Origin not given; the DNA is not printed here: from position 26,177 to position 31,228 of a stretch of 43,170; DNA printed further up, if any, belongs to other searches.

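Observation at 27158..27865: Seven tandem two-cysteine repeats inserted in the N-terminal half of the PilY1-like protein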

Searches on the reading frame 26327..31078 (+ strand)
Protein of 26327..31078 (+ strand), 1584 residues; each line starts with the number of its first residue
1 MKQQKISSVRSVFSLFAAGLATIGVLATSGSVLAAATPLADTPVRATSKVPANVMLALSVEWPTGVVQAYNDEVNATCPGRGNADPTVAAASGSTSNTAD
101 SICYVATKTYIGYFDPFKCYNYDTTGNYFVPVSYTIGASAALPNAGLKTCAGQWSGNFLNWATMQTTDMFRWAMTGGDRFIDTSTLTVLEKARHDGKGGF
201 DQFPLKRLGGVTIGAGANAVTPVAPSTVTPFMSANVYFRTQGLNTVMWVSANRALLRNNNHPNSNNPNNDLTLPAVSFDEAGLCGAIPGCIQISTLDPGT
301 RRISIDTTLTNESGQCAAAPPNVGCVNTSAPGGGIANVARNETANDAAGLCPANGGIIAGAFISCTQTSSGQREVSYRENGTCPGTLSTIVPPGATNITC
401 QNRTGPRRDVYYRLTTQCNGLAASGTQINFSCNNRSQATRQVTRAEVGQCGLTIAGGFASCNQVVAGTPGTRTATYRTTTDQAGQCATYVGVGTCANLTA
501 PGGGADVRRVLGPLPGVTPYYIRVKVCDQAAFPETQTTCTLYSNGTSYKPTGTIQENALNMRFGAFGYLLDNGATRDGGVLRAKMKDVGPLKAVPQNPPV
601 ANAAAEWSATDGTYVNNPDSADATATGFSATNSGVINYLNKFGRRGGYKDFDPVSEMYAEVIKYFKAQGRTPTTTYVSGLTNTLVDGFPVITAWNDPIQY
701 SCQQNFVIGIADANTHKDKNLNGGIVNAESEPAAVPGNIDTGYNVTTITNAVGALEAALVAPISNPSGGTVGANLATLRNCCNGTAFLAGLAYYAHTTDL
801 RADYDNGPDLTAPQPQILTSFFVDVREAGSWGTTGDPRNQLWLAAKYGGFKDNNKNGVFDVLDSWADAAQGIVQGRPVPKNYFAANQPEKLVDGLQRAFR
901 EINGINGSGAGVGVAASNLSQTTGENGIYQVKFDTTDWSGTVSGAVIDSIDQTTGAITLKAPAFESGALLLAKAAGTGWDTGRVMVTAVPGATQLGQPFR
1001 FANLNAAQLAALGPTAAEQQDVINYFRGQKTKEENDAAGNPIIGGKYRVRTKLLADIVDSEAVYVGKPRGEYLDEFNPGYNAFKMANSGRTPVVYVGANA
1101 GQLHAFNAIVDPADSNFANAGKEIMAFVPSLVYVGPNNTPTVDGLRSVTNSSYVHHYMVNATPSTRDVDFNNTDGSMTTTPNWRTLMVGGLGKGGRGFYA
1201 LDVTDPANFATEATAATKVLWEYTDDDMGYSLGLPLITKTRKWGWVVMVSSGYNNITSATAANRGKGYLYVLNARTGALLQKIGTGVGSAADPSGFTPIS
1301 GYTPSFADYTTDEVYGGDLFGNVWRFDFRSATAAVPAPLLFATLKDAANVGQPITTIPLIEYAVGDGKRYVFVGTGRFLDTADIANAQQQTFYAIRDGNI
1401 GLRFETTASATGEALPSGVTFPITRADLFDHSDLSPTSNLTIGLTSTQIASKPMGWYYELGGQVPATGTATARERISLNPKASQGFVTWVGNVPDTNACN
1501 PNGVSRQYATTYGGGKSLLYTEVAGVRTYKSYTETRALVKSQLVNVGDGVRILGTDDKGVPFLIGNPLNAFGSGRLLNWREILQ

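Call 5: search_protein_families(library=pfam, proteins=[window:26327-31078:+], max_evalue=1)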
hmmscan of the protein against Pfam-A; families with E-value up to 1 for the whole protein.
window:26327-31078:+ (1584 aa): 1 family
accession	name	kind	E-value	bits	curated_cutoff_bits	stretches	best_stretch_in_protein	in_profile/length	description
PF05567.17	T4P_PilY1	-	1.6e-33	116.7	28.1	1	1054-1414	1-392/411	PilY1 beta-propeller domain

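Call 6: search_protein_families(library=ncbifam, proteins=[window:26327-31078:+], max_evalue=1)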
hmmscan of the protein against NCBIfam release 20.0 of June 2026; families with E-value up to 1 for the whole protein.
window:26327-31078:+ (1584 aa): 1 family
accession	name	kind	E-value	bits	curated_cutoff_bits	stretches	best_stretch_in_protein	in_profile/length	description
NF040838.1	T4_PilC_Neiss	equivalog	1.4e-18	66.4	350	1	1182-1403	611-820/1037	PilC family type IV pilus tip adhesin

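Call 10: find_homologous_proteins(query=window:26327-31078:+, max_evalue=1e-10)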
Query window:26327-31078:+ (1584 aa): 443 proteins with E <= 1e-10 among 8000 candidates; the best 120 are listed.
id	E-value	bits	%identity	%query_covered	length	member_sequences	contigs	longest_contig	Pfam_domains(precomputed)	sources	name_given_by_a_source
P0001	0.0e+0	3378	93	100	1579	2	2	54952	PF28373.1,PF05567.18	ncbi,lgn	-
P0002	0.0e+0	2894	80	100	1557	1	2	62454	PF28373.1,PF05567.18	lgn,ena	-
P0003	0.0e+0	2801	77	100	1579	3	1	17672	PF28373.1,PF05567.18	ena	-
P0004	0.0e+0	2660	75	99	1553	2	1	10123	PF28373.1,PF05567.18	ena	-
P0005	0.0e+0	2556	72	100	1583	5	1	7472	PF28373.1,PF05567.18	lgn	-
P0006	0.0e+0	2549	72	100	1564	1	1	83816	PF28373.1,PF05567.18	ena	-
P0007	0.0e+0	2346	71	77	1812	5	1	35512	PF28373.1,PF05567.18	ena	-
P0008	0.0e+0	2338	69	79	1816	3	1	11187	PF28373.1,PF05567.18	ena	-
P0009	0.0e+0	2335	70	79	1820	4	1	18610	PF28373.1,PF05567.18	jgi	-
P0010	0.0e+0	2324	68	82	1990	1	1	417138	PF28373.1,PF05567.18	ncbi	-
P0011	0.0e+0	2150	74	68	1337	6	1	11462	PF28373.1,PF05567.18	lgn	-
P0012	0.0e+0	1703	55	97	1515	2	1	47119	PF28373.1,PF05567.18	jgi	jgi:type IV pilus assembly protein PilY1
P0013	0.0e+0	1627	52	100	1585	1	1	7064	PF28373.1,PF05567.18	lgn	-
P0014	0.0e+0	1626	52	82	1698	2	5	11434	PF28373.1,PF05567.18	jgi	jgi:type IV pilus assembly protein PilY1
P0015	0.0e+0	1626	50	100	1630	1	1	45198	PF28373.1,PF05567.18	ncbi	-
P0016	0.0e+0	1591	49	99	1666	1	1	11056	PF28373.1,PF05567.18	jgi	jgi:type IV pilus assembly protein PilY1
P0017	0.0e+0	1586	52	99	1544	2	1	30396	PF28373.1,PF05567.18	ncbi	-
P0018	0.0e+0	1585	56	67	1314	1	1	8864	PF28373.1,PF05567.18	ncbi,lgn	-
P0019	0.0e+0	1572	51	82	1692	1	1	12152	PF28373.1,PF05567.18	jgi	jgi:type IV pilus assembly protein PilY1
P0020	0.0e+0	1511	55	67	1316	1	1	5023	PF28373.1,PF05567.18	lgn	-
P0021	0.0e+0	1393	51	70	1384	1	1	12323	PF28373.1,PF05567.18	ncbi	-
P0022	0.0e+0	1310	45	78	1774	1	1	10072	PF28373.1,PF05567.18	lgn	-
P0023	0.0e+0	1089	45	67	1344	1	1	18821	PF28373.1,PF05567.18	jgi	-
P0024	0.0e+0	1051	44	67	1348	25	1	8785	PF28373.1,PF05567.18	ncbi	ncbi:MAG: pilus assembly protein [Burkholderiales bacterium]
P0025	0.0e+0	1048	44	67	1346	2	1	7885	PF28373.1,PF05567.18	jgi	jgi:type IV pilus assembly protein PilY1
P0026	0.0e+0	1046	44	67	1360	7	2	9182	PF28373.1,PF05567.18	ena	-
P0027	0.0e+0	1045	44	67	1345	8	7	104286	PF28373.1,PF05567.18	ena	-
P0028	0.0e+0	1043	44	67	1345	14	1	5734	PF28373.1,PF05567.18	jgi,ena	-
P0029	0.0e+0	1018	42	67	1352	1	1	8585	PF28373.1,PF05567.18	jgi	jgi:type IV pilus assembly protein PilY1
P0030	2.8e-296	1005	44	67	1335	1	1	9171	PF28373.1,PF05567.18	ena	-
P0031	1.0e-293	996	44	67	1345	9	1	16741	PF28373.1,PF05567.18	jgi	jgi:type IV pilus assembly protein PilY1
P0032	1.7e-286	972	42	67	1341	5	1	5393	PF28373.1,PF05567.18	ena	-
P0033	1.4e-285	969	43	67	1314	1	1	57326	PF28373.1,PF05567.18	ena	-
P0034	1.1e-284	966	42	67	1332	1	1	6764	PF28373.1,PF05567.18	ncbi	-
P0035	6.7e-282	957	42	72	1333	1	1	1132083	PF28373.1,PF05567.18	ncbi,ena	-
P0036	1.7e-280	952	41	67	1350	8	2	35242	PF28373.1,PF05567.18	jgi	jgi:type IV pilus assembly protein PilY1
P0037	2.5e-280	952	43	67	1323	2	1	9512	PF28373.1,PF05567.18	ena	-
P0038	4.2e-280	951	42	67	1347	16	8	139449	PF28373.1,PF05567.18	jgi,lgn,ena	-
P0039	1.8e-278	946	42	67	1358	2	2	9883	PF28373.1,PF05567.18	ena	-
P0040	1.7e-277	942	42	67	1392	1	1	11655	PF28373.1,PF05567.18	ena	-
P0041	2.0e-277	942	41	67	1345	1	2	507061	PF28373.1,PF05567.18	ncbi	ncbi:MAG: pilus assembly protein [Lautropia sp.]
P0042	3.7e-273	928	43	67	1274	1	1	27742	PF28373.1,PF05567.18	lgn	-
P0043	2.0e-271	922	41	67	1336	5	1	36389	PF28373.1,PF05567.18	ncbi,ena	-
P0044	7.7e-271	920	41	67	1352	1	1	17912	PF28373.1,PF05567.18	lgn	-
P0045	1.6e-270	919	42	67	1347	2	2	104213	PF28373.1,PF05567.18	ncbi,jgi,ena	ncbi:MAG: PilC/PilY family type IV pilus protein [Burkholderiaceae bacterium]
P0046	8.7e-269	914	41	67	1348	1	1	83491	PF28373.1,PF05567.18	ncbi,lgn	-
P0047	1.4e-268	913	40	67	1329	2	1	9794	PF28373.1,PF05567.18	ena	-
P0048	9.5e-267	907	41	67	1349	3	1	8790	PF28373.1,PF05567.18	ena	-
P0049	7.0e-265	901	41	67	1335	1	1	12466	PF28373.1,PF05567.18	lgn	-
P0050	2.7e-258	879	41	70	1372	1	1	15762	PF28373.1,PF05567.18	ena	-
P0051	2.2e-256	873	42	67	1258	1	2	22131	PF28373.1,PF05567.18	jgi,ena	-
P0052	2.1e-250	853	42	67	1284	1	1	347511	PF28373.1,PF05567.18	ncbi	-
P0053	1.1e-249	850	39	67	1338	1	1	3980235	PF28373.1,PF05567.18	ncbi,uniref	ncbi:pilus assembly protein [Niveibacterium terrae]|uniref:pilus assembly protein n=1 Tax=Niveibacte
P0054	6.6e-248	844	41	67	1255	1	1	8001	PF28373.1,PF05567.18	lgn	-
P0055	3.6e-247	842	42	68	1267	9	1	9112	PF28373.1,PF05567.18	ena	-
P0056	1.3e-245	837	42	67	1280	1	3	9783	PF28373.1,PF05567.18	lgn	-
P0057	3.5e-245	835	41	67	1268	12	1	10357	PF28373.1,PF05567.18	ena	-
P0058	2.1e-244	833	41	67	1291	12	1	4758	PF28373.1,PF05567.18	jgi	jgi:type IV pilus assembly protein PilY1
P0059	1.1e-243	830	41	67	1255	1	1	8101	PF28373.1,PF05567.18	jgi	-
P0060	2.5e-243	829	42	67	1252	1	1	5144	PF28373.1,PF05567.18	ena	-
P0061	4.8e-243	828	42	67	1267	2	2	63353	PF28373.1,PF05567.18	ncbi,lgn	-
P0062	2.1e-240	820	40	67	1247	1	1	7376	PF28373.1,PF05567.18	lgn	-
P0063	5.0e-240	818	41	67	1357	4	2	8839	PF28373.1,PF05567.18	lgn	-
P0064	2.2e-238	813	41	67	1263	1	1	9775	PF28373.1,PF05567.18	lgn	-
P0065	9.6e-238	811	41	67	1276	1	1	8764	PF28373.1,PF05567.18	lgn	-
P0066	1.3e-237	810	42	67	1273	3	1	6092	PF28373.1,PF05567.18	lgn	-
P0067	2.2e-236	806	41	67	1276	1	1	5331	PF28373.1,PF05567.18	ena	-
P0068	4.7e-236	805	41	67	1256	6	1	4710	PF28373.1,PF05567.18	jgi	jgi:type IV pilus assembly protein PilY1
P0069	5.5e-236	805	40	67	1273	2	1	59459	PF28373.1,PF05567.18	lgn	-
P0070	8.8e-236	804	42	67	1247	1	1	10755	PF28373.1,PF05567.18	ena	-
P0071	1.1e-235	804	40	67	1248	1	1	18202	PF28373.1,PF05567.18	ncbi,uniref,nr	ncbi:PilC/PilY family type IV pilus protein [Zoogloea sp.]|uniref:pilus assembly protein n=1 Tax=Zoo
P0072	6.4e-235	801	42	63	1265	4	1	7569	PF28373.1,PF05567.18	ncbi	-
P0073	2.6e-234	799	40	67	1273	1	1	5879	PF28373.1,PF05567.18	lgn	-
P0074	9.3e-234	798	41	67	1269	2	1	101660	PF28373.1,PF05567.18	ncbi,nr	ncbi:MAG: pilus assembly protein [Rubrivivax sp.]|nr:pilus assembly protein [Rubrivivax sp.]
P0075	2.4e-233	796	44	49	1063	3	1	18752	PF28373.1,PF05567.18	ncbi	ncbi:MAG: pilus assembly protein, partial [Lautropia sp.]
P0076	4.8e-233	795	40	67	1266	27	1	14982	PF28373.1,PF05567.18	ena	-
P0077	5.1e-233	795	40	67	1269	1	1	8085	PF28373.1,PF05567.18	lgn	-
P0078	8.6e-233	794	40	67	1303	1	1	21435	PF28373.1,PF05567.18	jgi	-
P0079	1.5e-232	794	41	67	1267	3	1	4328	PF28373.1,PF05567.18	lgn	-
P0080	1.6e-232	793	39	67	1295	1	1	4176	PF28373.1,PF05567.18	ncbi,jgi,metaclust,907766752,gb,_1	metaclust:\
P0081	2.0e-232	793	40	67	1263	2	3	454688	PF28373.1,PF05567.18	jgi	jgi:type IV pilus assembly protein PilY1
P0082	3.0e-232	793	41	67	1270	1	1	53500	PF28373.1,PF05567.18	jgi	jgi:type IV pilus assembly protein PilY1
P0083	3.8e-232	792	39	67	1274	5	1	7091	PF28373.1,PF05567.18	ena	-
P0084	7.0e-232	791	39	67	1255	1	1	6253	PF28373.1,PF05567.18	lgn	-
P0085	7.5e-232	791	41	67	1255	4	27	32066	PF28373.1,PF05567.18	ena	-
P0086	1.7e-231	790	37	67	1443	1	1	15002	PF00754.32,PF28373.1,PF05567.18,PF22633.4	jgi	jgi:type IV pilus assembly protein PilY1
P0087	2.1e-231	790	40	67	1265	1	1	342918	PF28373.1,PF05567.18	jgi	jgi:type IV pilus assembly protein PilY1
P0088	2.3e-231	790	40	67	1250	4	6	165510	PF28373.1,PF05567.18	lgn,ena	-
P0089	2.4e-231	790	42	67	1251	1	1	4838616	PF28373.1,PF05567.18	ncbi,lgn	ncbi:pilus assembly protein [Burkholderiaceae bacterium UC74_6]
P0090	2.9e-231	789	41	63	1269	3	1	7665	PF28373.1,PF05567.18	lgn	-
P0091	4.0e-231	789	40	67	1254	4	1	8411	PF28373.1,PF05567.18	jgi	jgi:type IV pilus assembly protein PilY1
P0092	4.7e-231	789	41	63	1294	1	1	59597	PF28373.1,PF05567.18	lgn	-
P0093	1.1e-230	787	41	67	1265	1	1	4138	PF28373.1,PF05567.18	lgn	-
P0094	4.0e-230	786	39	67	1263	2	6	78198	PF28373.1,PF05567.18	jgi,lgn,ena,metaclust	metaclust:\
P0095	4.1e-230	785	40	67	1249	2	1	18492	PF28373.1,PF05567.18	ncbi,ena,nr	ncbi:MAG TPA: PilC/PilY family type IV pilus protein [Rubrivivax sp.]|nr:PilC/PilY family type IV pi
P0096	1.7e-229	783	40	67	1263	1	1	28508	PF28373.1,PF05567.18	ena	-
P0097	1.9e-229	783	40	67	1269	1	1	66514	PF28373.1,PF05567.18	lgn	-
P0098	5.0e-229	782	39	67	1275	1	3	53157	PF28373.1,PF05567.18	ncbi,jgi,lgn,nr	ncbi:MAG: pilus assembly protein [Burkholderiales bacterium]|jgi:type IV pilus assembly protein PilY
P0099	8.0e-229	781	40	67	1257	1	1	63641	PF28373.1,PF05567.18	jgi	jgi:type IV pilus assembly protein PilY1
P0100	1.4e-228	780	41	63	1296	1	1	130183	PF28373.1,PF05567.18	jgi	jgi:type IV pilus assembly protein PilY1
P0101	1.4e-228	780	41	67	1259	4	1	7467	PF28373.1,PF05567.18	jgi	jgi:type IV pilus assembly protein PilY1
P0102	1.6e-228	780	40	67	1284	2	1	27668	PF28373.1,PF05567.18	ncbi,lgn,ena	-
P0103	2.3e-228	780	42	63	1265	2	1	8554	PF28373.1,PF05567.18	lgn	-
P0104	2.5e-228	780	40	67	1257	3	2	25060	PF28373.1,PF05567.18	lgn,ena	-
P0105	2.6e-228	779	40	67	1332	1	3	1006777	PF28373.1,PF05567.18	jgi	jgi:type IV pilus assembly protein PilY1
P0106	1.1e-227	777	41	67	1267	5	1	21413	PF28373.1,PF05567.18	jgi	jgi:type IV pilus assembly protein PilY1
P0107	1.2e-227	777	41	63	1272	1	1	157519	PF28373.1,PF05567.18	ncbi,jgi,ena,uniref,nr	ncbi:pilus assembly protein [Collimonas sp.]|uniref:pilus assembly protein n=1 Tax=Collimonas sp. Ta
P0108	1.3e-227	777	40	65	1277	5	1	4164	PF28373.1,PF05567.18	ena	-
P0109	2.5e-227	776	39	67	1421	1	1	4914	PF28373.1,PF07691.18,PF05567.18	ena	-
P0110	2.7e-227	776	39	69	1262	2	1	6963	PF28373.1,PF05567.18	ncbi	-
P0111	3.6e-227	776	40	67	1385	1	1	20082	PF28373.1,PF05567.18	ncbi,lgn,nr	ncbi:MAG: PilC/PilY family type IV pilus protein [Rhodocyclaceae bacterium]|nr:PilC/PilY family type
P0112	4.2e-227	775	39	67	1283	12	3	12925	PF28373.1,PF05567.18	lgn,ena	-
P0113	8.7e-227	774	40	67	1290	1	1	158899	PF28373.1,PF05567.18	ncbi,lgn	-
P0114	1.2e-226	774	40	67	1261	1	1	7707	PF28373.1,PF05567.18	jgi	-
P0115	1.9e-226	773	40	63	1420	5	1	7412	PF28373.1,PF07691.18,PF05567.18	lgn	-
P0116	2.9e-226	773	40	67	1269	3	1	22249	PF28373.1,PF05567.18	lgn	-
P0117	6.2e-226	772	39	67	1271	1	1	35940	PF28373.1,PF05567.18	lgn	-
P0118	1.1e-225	771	39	67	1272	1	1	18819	PF28373.1,PF05567.18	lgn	-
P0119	1.2e-225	771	40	67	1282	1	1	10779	PF28373.1,PF05567.18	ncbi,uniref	ncbi:MAG: PilC/PilY family type IV pilus protein [Collimonas sp.]|uniref:pilus assembly protein n=1 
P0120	1.4e-225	770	40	67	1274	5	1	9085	PF28373.1,PF05567.18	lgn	-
